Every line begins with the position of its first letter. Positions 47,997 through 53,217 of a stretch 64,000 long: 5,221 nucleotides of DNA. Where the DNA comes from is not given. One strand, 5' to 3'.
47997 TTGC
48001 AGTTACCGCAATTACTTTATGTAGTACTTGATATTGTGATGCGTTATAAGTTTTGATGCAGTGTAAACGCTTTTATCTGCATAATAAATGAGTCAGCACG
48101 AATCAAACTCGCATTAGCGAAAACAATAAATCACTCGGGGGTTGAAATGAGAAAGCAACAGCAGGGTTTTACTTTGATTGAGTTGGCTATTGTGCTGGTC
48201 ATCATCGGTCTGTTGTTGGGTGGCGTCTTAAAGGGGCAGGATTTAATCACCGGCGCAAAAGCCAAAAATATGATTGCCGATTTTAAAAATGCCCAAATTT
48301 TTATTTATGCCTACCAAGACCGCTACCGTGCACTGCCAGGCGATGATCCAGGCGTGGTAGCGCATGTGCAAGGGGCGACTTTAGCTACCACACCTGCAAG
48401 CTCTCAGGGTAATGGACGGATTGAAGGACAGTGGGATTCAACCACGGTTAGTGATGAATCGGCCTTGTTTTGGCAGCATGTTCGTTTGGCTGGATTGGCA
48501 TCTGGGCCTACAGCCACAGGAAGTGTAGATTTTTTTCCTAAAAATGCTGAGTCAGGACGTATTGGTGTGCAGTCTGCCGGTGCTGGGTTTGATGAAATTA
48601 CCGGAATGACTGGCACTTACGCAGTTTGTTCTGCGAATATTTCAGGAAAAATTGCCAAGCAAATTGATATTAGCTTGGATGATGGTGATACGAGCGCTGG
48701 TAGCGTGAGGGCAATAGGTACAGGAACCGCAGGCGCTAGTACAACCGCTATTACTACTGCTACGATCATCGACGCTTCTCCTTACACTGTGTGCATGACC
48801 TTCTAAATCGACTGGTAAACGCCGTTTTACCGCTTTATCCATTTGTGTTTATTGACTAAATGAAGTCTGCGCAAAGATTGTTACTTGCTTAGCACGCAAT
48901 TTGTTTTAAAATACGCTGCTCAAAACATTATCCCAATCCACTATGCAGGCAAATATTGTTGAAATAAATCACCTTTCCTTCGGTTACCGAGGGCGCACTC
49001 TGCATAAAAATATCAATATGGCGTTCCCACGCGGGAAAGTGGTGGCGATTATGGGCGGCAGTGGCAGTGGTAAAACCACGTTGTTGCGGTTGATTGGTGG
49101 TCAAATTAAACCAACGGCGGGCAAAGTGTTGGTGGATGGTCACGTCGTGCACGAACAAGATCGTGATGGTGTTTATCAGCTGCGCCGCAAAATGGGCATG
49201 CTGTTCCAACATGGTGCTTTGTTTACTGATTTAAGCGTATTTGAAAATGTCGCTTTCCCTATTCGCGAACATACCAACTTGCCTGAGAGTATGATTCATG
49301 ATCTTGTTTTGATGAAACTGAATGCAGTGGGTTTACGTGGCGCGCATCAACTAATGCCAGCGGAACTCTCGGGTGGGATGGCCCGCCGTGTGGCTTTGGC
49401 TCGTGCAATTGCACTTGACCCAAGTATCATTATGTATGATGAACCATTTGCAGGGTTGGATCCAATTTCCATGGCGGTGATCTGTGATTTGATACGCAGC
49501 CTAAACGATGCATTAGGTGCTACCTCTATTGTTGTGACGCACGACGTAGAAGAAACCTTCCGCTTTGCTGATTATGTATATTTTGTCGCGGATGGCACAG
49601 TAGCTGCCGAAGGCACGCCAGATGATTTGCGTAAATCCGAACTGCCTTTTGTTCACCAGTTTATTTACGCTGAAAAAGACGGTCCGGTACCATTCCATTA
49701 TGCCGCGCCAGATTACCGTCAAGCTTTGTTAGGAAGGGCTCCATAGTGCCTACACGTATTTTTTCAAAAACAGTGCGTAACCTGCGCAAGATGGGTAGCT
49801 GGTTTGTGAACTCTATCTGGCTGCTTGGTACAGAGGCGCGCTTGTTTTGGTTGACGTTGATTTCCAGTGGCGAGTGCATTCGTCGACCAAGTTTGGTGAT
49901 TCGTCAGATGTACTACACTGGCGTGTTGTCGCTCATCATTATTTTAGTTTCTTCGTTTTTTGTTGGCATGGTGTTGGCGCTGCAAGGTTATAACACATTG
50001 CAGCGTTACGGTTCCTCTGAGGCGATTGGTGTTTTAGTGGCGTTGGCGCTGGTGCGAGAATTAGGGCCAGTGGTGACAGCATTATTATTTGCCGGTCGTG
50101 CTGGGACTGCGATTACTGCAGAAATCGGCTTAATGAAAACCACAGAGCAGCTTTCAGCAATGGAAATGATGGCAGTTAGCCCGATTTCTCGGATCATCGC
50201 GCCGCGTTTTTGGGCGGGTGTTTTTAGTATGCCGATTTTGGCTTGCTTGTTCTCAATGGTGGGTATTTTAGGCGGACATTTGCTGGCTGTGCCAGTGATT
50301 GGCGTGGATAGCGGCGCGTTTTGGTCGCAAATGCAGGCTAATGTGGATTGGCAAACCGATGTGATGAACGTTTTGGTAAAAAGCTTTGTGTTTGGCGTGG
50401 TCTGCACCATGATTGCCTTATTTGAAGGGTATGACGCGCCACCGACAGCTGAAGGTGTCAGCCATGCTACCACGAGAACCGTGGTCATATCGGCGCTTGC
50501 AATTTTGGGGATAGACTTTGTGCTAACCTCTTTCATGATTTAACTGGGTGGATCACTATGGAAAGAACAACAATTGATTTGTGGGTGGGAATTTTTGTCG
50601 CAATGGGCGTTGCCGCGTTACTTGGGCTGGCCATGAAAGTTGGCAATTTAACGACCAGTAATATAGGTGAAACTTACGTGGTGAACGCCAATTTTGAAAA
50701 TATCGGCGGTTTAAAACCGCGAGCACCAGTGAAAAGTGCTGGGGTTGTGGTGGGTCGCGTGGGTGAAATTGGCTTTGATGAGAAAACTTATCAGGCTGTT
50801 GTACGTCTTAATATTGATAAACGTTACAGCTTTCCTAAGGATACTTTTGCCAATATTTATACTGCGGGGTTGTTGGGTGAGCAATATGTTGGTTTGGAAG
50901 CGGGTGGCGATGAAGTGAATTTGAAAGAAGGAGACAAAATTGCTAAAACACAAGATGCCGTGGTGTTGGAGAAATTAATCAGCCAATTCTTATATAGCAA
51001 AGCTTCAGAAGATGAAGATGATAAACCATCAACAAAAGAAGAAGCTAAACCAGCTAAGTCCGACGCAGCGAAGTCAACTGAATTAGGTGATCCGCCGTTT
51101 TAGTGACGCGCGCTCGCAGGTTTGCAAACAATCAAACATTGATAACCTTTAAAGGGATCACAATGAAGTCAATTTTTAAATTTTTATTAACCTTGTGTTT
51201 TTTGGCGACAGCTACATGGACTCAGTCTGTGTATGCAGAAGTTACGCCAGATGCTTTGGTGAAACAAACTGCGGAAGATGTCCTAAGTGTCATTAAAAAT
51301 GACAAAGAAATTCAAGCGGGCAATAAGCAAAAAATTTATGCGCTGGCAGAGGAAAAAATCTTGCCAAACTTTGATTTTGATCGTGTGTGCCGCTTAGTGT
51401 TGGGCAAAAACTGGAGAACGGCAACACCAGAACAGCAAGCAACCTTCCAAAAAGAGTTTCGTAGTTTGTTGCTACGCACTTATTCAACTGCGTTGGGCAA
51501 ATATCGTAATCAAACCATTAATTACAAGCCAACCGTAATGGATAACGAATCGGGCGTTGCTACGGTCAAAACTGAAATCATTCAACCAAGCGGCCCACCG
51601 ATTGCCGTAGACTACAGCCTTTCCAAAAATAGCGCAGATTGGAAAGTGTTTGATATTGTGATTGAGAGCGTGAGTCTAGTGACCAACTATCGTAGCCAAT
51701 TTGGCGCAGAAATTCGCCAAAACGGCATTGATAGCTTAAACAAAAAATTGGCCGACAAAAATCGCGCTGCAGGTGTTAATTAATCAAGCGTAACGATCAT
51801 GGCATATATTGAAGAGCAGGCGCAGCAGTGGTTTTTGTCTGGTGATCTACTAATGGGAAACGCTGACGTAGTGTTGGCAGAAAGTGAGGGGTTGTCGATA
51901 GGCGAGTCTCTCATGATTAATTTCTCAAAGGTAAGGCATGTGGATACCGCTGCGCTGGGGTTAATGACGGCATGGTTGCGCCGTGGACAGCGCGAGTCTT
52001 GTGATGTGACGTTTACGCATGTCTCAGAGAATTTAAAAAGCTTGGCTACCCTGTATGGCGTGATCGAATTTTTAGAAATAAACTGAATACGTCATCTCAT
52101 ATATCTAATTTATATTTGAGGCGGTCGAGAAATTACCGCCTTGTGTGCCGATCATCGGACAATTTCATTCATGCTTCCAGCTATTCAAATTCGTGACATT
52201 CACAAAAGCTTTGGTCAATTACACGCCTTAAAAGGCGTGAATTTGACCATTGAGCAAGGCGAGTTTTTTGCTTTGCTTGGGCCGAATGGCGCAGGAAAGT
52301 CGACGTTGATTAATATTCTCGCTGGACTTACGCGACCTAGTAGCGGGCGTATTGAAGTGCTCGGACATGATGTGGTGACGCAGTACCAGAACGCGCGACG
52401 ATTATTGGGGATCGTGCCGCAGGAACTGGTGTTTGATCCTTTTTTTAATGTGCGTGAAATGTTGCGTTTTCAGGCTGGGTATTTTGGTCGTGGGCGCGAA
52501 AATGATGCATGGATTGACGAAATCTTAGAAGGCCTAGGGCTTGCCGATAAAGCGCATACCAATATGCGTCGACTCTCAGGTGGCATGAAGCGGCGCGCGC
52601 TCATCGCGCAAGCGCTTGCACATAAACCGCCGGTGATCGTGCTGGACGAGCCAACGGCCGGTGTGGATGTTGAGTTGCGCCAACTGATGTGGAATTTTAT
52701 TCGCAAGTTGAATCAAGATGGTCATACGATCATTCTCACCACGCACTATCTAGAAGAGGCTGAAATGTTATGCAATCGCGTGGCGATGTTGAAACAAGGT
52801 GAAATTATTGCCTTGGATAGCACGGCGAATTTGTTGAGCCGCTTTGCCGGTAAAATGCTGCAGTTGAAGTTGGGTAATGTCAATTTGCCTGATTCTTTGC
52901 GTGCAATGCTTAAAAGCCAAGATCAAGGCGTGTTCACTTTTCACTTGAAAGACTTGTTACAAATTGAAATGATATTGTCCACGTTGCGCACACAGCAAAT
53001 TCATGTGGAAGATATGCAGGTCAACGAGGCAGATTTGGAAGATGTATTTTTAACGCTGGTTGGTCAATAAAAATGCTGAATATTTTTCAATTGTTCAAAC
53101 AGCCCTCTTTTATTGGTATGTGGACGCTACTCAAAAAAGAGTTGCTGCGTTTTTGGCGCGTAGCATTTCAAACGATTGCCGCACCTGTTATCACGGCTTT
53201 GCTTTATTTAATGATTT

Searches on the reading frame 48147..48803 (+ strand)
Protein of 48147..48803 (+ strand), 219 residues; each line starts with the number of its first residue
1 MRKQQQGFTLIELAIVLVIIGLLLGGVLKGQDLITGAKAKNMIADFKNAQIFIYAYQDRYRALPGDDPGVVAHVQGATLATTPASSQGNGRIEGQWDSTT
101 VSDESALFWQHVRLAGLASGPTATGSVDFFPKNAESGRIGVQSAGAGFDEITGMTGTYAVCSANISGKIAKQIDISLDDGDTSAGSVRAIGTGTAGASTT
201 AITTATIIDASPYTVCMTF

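Call 62: search_protein_families(library=pfam, proteins=[window:48147-48803:+], max_evalue=0.00001)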
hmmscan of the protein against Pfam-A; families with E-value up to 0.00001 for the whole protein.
window:48147-48803:+ (219 aa): 1 family
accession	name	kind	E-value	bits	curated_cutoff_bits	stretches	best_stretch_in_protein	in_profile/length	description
PF07963.17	N_methyl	-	5.2e-09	35.8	21.2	1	2-28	1-27/27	Prokaryotic N-terminal methylation motif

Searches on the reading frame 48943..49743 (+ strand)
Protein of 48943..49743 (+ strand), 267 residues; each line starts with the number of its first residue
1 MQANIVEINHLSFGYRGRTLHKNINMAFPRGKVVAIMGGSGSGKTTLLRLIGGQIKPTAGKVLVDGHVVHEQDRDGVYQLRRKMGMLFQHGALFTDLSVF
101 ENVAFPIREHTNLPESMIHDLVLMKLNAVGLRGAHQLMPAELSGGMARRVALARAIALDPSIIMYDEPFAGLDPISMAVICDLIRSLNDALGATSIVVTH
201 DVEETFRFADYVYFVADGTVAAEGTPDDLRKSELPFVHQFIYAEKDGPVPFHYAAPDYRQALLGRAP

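Call 62: search_protein_families(library=pfam, proteins=[window:48943-49743:+], max_evalue=0.00001)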
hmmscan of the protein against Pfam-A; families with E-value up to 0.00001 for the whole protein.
window:48943-49743:+ (267 aa): 1 family
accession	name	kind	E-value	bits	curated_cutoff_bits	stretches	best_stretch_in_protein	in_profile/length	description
PF00005.33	ABC_tran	-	6.2e-32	111.5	25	1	22-170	2-137/137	ABC transporter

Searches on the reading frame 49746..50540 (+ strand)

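Call 62: search_protein_families(library=pfam, proteins=[window:49746-50540:+], max_evalue=0.00001)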
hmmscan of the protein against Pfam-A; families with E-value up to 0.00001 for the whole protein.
window:49746-50540:+ (265 aa): 1 family
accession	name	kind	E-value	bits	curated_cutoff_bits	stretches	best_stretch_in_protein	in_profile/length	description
PF02405.21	MlaE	-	8.3e-74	248.2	22.5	1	51-262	1-211/212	Permease MlaE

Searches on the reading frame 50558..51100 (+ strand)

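Call 62: search_protein_families(library=pfam, proteins=[window:50558-51100:+], max_evalue=0.00001)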
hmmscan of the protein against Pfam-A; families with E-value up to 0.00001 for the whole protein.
window:50558-51100:+ (181 aa): 1 family
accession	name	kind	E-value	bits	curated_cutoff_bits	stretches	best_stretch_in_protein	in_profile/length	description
PF02470.25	MlaD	-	5.6e-20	71.8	25.1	1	39-116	2-81/81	MlaD protein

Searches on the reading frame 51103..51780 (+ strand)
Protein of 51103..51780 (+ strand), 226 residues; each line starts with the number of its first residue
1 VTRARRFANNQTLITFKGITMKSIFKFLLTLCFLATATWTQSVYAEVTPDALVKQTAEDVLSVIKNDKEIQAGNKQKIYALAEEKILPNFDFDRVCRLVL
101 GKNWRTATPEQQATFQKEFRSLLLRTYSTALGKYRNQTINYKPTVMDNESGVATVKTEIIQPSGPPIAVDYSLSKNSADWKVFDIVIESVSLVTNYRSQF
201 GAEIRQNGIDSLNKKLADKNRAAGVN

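Call 62: search_protein_families(library=pfam, proteins=[window:51103-51780:+], max_evalue=0.00001)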
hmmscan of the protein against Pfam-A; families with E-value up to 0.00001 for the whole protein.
window:51103-51780:+ (226 aa): 1 family
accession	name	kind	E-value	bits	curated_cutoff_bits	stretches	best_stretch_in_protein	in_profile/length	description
PF05494.18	MlaC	-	6e-61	205.5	26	1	54-217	1-165/166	MlaC protein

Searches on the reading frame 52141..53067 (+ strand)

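Call 62: search_protein_families(library=pfam, proteins=[window:52141-53067:+], max_evalue=0.00001)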
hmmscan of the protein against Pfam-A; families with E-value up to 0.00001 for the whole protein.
window:52141-53067:+ (309 aa): 2 families
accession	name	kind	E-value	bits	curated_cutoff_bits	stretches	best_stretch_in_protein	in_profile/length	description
PF00005.33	ABC_tran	-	4.7e-37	128.1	25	1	30-173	1-137/137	ABC transporter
PF13304.12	AAA_21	-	7.8e-13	49.6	27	1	140-202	233-298/304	AAA domain, putative AbiEii toxin, Type IV TA system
